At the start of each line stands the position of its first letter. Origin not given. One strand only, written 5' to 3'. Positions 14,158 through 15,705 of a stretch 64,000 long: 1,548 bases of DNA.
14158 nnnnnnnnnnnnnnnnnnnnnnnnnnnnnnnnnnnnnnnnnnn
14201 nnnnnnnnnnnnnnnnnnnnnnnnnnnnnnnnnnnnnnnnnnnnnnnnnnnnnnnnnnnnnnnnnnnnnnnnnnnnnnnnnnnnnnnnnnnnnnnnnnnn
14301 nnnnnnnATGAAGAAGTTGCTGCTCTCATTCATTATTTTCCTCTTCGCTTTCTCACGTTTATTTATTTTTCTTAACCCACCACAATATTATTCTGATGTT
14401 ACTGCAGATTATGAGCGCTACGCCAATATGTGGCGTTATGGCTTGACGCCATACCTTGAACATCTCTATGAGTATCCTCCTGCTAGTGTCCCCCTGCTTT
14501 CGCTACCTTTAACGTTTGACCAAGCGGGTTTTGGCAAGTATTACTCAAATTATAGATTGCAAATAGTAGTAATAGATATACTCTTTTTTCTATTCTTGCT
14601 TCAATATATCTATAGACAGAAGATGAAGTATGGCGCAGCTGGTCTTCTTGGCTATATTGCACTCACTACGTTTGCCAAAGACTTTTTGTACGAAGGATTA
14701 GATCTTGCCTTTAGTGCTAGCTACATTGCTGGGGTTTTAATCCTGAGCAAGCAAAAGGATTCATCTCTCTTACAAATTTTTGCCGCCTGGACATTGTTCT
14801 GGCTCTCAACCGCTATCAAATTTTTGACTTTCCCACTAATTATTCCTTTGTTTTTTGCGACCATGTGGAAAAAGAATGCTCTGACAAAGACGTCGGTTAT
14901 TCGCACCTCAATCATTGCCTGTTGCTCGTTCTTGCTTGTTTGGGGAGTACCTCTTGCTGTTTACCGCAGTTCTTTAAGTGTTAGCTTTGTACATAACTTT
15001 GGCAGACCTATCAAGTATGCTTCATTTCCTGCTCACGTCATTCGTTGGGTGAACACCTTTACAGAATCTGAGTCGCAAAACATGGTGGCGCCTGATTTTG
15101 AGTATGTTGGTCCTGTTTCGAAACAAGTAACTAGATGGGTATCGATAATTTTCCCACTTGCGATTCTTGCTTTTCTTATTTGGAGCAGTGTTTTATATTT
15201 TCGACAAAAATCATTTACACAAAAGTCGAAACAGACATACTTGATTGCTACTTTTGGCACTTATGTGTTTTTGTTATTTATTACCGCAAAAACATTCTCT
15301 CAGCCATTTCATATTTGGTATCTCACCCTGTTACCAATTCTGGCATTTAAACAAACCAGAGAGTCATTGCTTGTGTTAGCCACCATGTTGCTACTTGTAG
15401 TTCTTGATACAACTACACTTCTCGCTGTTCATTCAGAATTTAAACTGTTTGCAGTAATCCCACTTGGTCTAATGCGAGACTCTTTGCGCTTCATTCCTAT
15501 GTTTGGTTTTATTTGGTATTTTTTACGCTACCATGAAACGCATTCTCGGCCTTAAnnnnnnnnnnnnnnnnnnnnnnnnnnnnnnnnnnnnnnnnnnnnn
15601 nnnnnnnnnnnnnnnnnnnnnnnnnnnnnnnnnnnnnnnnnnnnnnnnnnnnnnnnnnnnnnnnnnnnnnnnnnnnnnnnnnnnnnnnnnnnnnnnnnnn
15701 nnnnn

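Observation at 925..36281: Very large glycosylation region: 19 GT-C-type polytopic membrane proteins, 13 GT-A/GT-B enzymes, flippase and LCP ligase in about 45 kb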

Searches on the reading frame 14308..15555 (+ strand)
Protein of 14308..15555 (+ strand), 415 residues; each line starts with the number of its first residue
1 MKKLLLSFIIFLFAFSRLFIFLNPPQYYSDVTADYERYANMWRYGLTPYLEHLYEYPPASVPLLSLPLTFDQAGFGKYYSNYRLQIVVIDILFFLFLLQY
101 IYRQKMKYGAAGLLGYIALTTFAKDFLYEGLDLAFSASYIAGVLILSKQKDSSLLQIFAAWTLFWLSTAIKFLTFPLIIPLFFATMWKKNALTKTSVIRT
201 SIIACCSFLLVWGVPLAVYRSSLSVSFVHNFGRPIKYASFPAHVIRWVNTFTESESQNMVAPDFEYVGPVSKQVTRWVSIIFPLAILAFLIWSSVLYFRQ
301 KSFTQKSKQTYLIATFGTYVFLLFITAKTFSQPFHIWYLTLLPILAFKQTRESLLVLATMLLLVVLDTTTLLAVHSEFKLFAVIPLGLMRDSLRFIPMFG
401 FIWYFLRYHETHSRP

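Call 6: search_protein_families(library=pfam, proteins=[window:14308-15555:+], max_evalue=0.01)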
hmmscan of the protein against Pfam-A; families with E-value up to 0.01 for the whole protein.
window:14308-15555:+ (415 aa): 0 families

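Call 12: search_protein_families(library=pfam, proteins=[window:14308-15555:+], max_evalue=5)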
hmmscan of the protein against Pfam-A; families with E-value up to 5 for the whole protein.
window:14308-15555:+ (415 aa): 1 family
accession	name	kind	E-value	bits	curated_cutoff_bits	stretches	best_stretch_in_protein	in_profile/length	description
PF11694.13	DUF3290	-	0.044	14.2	31.3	1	271-331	11-69/144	Protein of unknown function (DUF3290)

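Call 15: search_protein_families(library=ncbifam, proteins=[window:14308-15555:+], max_evalue=1)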
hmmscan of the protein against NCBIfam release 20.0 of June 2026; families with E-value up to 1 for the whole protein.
window:14308-15555:+ (415 aa): 0 families

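Call 24: find_homologous_proteins(query=window:14308-15555:+, max_evalue=0.001)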
Query window:14308-15555:+ (415 aa): 138 proteins with E <= 0.001 among 8000 candidates; the best 120 are listed.
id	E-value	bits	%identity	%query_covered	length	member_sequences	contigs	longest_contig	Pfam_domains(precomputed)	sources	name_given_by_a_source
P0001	1.0e-268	909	100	100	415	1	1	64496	-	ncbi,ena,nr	ncbi:MAG: hypothetical protein O2840_00985 [bacterium]|nr:hypothetical protein [bacterium]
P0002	9.7e-205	699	74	100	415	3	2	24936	-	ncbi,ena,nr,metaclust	ncbi:MAG: hypothetical protein UY10_C0019G0006 [Microgenomates group bacterium GW2011_GWA2_47_8]|nr:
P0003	5.2e-134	466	54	96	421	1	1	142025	-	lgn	-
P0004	4.7e-131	456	52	96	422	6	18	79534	-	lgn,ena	-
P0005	6.0e-119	416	51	96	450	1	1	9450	-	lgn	-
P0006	8.8e-119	416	50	97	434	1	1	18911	-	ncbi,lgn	-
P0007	6.0e-118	413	51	98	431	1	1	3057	-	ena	-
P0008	7.4e-118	413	51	97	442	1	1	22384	-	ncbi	-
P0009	5.9e-117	410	50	100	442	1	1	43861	-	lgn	-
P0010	6.2e-116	406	52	95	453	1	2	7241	-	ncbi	-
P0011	7.1e-116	406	48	96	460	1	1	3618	-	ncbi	-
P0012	1.3e-115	405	49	100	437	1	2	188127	-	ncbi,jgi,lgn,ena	jgi:hypothetical protein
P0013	1.7e-114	401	50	100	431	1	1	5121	-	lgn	-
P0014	1.9e-114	401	49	100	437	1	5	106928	-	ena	-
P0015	6.1e-114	400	49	96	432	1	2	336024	-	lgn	-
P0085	8.4e-75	271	40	93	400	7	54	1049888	-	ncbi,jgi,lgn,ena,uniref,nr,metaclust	ncbi:MAG: hypothetical protein UX85_C0005G0027 [Candidatus Beckwithbacteria bacterium GW2011_GWB1_47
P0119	7.1e-69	251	35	99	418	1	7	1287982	-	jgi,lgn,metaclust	metaclust:\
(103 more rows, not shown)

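Call 31: find_encoding_contigs(protein=P0002, flank=10000, max_places=2)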
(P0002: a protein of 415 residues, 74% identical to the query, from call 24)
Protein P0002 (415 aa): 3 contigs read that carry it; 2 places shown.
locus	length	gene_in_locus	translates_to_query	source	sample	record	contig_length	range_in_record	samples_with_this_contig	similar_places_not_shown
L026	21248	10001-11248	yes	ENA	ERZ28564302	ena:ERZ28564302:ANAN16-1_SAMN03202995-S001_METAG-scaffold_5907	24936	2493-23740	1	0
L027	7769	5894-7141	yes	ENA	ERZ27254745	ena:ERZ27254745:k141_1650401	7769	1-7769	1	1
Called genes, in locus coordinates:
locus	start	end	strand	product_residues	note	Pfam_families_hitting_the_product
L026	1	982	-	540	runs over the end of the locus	PF10131:PTPS_related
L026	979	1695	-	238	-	PF00534:Glycos_transf_1, PF13692:Glyco_trans_1_4, PF13524:Glyco_trans_1_2 (weak), PF20706:GT4-conflict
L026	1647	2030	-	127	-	-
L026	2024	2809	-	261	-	PF00535:Glycos_transf_2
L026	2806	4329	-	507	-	-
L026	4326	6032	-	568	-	-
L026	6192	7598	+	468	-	PF13231:PMT_2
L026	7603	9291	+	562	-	-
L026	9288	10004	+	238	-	PF00535:Glycos_transf_2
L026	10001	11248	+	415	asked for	-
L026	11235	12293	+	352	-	PF10131:PTPS_related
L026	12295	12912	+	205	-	-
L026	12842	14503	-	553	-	PF13231:PMT_2 (weak)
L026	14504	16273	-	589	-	-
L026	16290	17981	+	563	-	PF02366:PMT (weak), PF13231:PMT_2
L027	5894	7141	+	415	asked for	-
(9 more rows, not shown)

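Call 32: find_encoding_contigs(protein=P0003, flank=10000, max_places=2)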
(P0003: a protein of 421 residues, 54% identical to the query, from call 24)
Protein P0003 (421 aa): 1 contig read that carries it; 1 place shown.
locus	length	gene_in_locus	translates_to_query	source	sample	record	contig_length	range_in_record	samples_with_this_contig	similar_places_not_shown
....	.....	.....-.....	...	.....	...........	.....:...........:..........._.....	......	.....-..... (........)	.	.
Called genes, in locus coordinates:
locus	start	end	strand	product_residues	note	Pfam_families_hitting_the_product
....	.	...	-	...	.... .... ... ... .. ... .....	-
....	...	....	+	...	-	-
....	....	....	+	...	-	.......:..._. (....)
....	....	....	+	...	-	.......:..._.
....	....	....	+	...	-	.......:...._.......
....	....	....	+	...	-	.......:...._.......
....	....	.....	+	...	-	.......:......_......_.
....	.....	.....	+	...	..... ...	-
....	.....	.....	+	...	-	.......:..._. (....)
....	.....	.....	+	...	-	-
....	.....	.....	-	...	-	-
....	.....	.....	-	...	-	-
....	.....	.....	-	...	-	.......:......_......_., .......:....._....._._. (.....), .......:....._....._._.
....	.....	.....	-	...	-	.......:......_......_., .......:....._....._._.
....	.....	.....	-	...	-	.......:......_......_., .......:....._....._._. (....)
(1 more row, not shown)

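Call 33: predict_structure(alignment_id=A1)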
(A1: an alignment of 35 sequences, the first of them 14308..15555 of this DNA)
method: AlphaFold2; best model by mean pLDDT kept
length: 415 residues; sequences in the alignment: 35
mean_pLDDT: 89.3   pTM: 0.90
mean pLDDT of the five models: 89.3, 88.7, 88.3, 87.2, 87.2
residues with pLDDT >= 90: 274; 70-90: 116; 50-70: 25; < 50: 0
segments of 3 or more residues with pLDDT < 50: none
pLDDT, mean of each block of 10 residues (from residue 1): 96 97 80 82 67 68 90 94 95 98 95 96 85 94 94 95 95 93 90 91 96 82 71 84 94 93 88 94 96 95 92 97 87 77 95 95 85 79 90 92 94 77
secondary structure, 60 per line:
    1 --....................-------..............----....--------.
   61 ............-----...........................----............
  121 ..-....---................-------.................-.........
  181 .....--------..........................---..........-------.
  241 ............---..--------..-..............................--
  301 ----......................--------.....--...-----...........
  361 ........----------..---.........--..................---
elements in order: H3-22 H30-43 H48-51 H60-72 H78-104 H109-122 H124-127 H131-146 H154-170 H172-185 H194-219 H223-232 H240-252 H269-298 H305-326 H335-339 H350-368 H386-392 H395-412

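Call 47: find_encoding_contigs(protein=P0085, flank=10000, max_places=1)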
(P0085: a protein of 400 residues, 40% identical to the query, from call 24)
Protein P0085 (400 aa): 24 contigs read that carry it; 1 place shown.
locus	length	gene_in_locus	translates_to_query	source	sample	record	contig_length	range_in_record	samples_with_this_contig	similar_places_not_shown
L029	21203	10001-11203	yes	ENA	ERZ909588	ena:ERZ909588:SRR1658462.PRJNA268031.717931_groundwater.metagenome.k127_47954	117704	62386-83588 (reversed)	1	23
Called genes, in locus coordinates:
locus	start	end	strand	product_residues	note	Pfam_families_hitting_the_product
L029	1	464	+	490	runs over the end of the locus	PF01943:Polysacc_synt, PF03023:MurJ, PF13440:Polysacc_synt_3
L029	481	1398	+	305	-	PF00535:Glycos_transf_2, PF13641:Glyco_tranf_2_3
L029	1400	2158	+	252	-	PF00535:Glycos_transf_2, PF10111:Glyco_tranf_2_2 (weak)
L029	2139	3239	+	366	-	PF13439:Glyco_transf_4 (faint), PF00534:Glycos_transf_1, PF13692:Glyco_trans_1_4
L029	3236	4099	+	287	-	PF00535:Glycos_transf_2, PF13641:Glyco_tranf_2_3, PF13506:Glyco_transf_21 (weak)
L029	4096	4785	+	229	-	PF00483:NTP_transferase, PF12804:NTP_transf_3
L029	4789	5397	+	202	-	PF13580:SIS_2, PF01380:SIS (weak)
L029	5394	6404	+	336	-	PF00288:GHMP_kinases_N, PF08544:GHMP_kinases_C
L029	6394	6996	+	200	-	PF08645:PNK3P, PF13419:HAD_2 (weak), PF13242:Hydrolase_like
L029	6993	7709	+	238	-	PF00483:NTP_transferase, PF12804:NTP_transf_3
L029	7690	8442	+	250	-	PF13641:Glyco_tranf_2_3, PF00535:Glycos_transf_2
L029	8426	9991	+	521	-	PF02366:PMT (weak), PF13231:PMT_2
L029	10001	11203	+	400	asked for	-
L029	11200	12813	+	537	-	PF02366:PMT (weak), PF13231:PMT_2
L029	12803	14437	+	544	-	-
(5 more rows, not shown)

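Call 48: find_encoding_contigs(protein=P0119, flank=10000, max_places=1)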
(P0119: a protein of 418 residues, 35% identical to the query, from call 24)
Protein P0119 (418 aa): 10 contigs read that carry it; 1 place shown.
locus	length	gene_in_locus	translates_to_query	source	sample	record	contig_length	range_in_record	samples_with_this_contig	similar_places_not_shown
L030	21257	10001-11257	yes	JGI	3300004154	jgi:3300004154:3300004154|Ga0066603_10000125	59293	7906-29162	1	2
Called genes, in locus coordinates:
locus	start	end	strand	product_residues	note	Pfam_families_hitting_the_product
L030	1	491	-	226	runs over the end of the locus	PF01746:tRNA_m1G_MT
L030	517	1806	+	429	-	PF03446:NAD_binding_2 (faint), PF03721:UDPG_MGDP_dh_N, PF00984:UDPG_MGDP_dh, PF03720:UDPG_MGDP_dh_C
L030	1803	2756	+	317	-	PF01370:Epimerase, PF02719:Polysacc_synt_2 (faint), PF04321:RmlD_sub_bind (weak), PF16363:GDP_Man_Dehyd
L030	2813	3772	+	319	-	PF01370:Epimerase, PF04321:RmlD_sub_bind, PF05368:NmrA (faint), PF16363:GDP_Man_Dehyd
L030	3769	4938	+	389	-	PF00535:Glycos_transf_2, PF04138:GtrA_DPMS_TM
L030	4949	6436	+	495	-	PF13231:PMT_2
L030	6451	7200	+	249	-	PF00535:Glycos_transf_2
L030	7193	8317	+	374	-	PF26314:MptA_B_family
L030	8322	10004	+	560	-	PF02366:PMT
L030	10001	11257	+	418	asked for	-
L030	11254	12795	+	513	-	-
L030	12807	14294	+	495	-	PF02366:PMT, PF13231:PMT_2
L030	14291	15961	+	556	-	PF09586:YfhO (faint)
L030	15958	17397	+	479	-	PF01943:Polysacc_synt, PF13440:Polysacc_synt_3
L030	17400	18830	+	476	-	-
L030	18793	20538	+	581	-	-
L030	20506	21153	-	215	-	-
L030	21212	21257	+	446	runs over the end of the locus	PF13231:PMT_2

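Call 78: find_related_loci(query=A1, collection=metagenome_contigs, flank=10000)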
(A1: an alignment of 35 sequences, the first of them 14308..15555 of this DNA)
Query A1 (415 aa) in metagenome_contigs; peptide patterns used: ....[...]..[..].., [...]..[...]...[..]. (x = any residue, [..] = any of these).
106 stretches matched a pattern; 80 encode a relative of the query (tblastn E <= 1e-3); 79 distinct loci.
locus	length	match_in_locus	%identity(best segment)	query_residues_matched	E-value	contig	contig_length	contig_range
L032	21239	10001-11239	79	1-413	0e+0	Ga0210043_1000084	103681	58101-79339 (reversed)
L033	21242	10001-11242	74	1-414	0e+0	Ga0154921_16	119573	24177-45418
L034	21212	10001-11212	52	9-405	9e-134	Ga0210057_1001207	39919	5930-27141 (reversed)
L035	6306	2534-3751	44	8-415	7e-97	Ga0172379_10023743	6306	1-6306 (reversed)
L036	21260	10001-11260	42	1-402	1e-94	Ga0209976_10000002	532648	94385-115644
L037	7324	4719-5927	41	3-403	6e-94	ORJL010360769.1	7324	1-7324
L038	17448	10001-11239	40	1-413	3e-93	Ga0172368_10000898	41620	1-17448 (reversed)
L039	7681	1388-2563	42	12-407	3e-93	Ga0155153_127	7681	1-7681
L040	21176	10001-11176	42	12-407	2e-92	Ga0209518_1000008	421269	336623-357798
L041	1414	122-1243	43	16-399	1e-98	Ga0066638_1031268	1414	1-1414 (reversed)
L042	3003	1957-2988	45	16-369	5e-91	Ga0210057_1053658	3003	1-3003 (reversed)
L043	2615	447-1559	42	12-399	1e-91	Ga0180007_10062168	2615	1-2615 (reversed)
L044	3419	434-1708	40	2-414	3e-90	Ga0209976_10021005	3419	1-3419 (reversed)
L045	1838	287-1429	42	16-398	1e-93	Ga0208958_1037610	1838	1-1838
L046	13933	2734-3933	43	12-399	9e-89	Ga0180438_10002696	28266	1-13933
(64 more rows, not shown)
